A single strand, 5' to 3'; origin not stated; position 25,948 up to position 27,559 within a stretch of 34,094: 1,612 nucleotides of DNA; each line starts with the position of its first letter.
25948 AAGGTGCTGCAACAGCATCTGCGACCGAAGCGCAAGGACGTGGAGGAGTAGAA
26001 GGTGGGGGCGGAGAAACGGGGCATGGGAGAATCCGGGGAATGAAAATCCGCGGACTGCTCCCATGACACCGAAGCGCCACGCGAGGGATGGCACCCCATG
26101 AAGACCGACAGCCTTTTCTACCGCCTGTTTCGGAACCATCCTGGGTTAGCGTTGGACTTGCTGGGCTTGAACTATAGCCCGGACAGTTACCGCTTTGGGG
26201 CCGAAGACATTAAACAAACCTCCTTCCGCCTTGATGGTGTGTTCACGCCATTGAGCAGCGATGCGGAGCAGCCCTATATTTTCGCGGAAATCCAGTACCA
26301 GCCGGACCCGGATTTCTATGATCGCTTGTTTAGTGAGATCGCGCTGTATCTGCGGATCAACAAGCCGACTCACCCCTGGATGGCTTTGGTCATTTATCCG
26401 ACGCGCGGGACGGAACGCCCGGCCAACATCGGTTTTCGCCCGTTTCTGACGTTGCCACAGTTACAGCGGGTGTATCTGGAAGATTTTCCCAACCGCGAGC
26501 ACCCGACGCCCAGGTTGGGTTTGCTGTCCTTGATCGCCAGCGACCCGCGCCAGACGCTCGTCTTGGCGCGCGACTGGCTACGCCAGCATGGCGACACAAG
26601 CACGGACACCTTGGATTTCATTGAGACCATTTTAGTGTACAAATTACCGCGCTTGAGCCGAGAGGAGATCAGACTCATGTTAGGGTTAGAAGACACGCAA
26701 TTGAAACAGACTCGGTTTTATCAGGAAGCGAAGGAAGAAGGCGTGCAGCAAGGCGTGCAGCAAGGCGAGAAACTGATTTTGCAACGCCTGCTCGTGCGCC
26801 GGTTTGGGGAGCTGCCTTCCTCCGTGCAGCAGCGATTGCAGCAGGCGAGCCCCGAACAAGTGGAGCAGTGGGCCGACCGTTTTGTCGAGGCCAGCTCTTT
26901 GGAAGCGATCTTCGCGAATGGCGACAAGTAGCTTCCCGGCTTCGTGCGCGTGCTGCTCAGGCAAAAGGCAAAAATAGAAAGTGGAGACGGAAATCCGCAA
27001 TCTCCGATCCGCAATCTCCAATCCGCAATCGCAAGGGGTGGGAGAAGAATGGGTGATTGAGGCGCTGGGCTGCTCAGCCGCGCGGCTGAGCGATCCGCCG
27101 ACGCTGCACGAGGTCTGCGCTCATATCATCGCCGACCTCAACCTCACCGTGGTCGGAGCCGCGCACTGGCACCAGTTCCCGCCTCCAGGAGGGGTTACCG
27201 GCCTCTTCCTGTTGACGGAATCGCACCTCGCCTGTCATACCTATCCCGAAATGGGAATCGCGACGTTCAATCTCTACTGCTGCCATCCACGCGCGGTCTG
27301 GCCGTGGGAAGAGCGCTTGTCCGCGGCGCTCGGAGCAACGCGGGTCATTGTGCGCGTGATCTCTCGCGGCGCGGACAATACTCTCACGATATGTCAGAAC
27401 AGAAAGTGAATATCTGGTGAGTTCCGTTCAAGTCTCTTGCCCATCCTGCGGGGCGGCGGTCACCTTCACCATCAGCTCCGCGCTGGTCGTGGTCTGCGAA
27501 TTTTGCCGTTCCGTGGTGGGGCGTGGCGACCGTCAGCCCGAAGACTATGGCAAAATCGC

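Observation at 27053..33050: Membrane-embedded polyamine-type gene cluster: SpeD-like, 2xZn-ribbon/DUF4178, small TM protein, DUF350, TM-fused SpeE-like, Tat-lipoprotein FAD oxidase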

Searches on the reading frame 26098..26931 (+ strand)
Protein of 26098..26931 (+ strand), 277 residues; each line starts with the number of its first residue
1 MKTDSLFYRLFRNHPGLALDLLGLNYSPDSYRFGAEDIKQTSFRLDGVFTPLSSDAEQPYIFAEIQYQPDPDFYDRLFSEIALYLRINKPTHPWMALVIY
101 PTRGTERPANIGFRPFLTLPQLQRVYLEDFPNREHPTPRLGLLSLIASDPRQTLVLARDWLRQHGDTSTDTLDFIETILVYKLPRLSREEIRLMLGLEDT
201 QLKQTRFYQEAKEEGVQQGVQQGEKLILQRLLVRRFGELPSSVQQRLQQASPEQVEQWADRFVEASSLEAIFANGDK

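Call 37: search_protein_families(library=pfam, proteins=[window:26098-26931:+], max_evalue=0.01)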
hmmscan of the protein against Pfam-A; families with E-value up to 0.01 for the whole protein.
window:26098-26931:+ (277 aa): 2 families
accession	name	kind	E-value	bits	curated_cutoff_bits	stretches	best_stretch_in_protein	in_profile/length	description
PF11103.14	DUF2887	-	8.2e-54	183.1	24.1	1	3-195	1-200/200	Protein of unknown function (DUF2887)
PF14261.11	DUF4351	-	1.1e-08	35.4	25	1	217-269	1-53/59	Domain of unknown function (DUF4351)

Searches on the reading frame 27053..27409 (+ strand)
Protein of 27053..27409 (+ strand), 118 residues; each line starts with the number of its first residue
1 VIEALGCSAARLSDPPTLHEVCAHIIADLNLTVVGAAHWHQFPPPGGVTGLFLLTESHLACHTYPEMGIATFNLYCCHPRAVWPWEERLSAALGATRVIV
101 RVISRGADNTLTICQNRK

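Call 3: search_protein_families(library=pfam, proteins=[window:27053-27409:+], max_evalue=0.01)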
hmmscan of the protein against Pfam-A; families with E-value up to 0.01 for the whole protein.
window:27053-27409:+ (118 aa): 1 family
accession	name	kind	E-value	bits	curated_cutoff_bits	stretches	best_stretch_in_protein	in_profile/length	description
PF02675.21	AdoMet_dc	-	1.6e-23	83.5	25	1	1-106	3-107/107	S-adenosylmethionine decarboxylase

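Call 4: search_protein_families(library=ncbifam, proteins=[window:27053-27409:+], max_evalue=0.01)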
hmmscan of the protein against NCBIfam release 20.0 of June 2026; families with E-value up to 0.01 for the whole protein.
window:27053-27409:+ (118 aa): 1 family
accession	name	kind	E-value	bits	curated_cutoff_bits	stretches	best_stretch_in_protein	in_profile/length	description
TIGR03330.1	SAM_DCase_Bsu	equivalog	1e-18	67.7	75.65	1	2-106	9-112/112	adenosylmethionine decarboxylase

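Call 27: search_solved_structures(query=window:27053-27409:+, max_evalue=0.01, show_alignments=2)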
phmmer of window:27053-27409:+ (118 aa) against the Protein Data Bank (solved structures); distinct sequences matched with E-value up to 0.01: 5.
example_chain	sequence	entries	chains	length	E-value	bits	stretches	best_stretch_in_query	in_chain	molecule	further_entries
2iii_A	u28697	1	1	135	6.8e-12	49.1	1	6-106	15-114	S-adenosylmethionine decarboxylase proenzyme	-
1tlu_A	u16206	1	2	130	2.3e-10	44.1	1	30-109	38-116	S-adenosylmethionine decarboxylase proenzyme, AdoMetDC, SamDC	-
1vr7_A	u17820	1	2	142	3e-10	43.8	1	30-109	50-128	S-adenosylmethionine decarboxylase proenzyme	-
1tmi_A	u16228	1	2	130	6.2e-10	42.7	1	30-109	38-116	S-adenosylmethionine decarboxylase proenzyme, AdoMetDC, SamDC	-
3iwb_A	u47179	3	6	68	0.00016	25.2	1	58-110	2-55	S-adenosylmethionine decarboxylase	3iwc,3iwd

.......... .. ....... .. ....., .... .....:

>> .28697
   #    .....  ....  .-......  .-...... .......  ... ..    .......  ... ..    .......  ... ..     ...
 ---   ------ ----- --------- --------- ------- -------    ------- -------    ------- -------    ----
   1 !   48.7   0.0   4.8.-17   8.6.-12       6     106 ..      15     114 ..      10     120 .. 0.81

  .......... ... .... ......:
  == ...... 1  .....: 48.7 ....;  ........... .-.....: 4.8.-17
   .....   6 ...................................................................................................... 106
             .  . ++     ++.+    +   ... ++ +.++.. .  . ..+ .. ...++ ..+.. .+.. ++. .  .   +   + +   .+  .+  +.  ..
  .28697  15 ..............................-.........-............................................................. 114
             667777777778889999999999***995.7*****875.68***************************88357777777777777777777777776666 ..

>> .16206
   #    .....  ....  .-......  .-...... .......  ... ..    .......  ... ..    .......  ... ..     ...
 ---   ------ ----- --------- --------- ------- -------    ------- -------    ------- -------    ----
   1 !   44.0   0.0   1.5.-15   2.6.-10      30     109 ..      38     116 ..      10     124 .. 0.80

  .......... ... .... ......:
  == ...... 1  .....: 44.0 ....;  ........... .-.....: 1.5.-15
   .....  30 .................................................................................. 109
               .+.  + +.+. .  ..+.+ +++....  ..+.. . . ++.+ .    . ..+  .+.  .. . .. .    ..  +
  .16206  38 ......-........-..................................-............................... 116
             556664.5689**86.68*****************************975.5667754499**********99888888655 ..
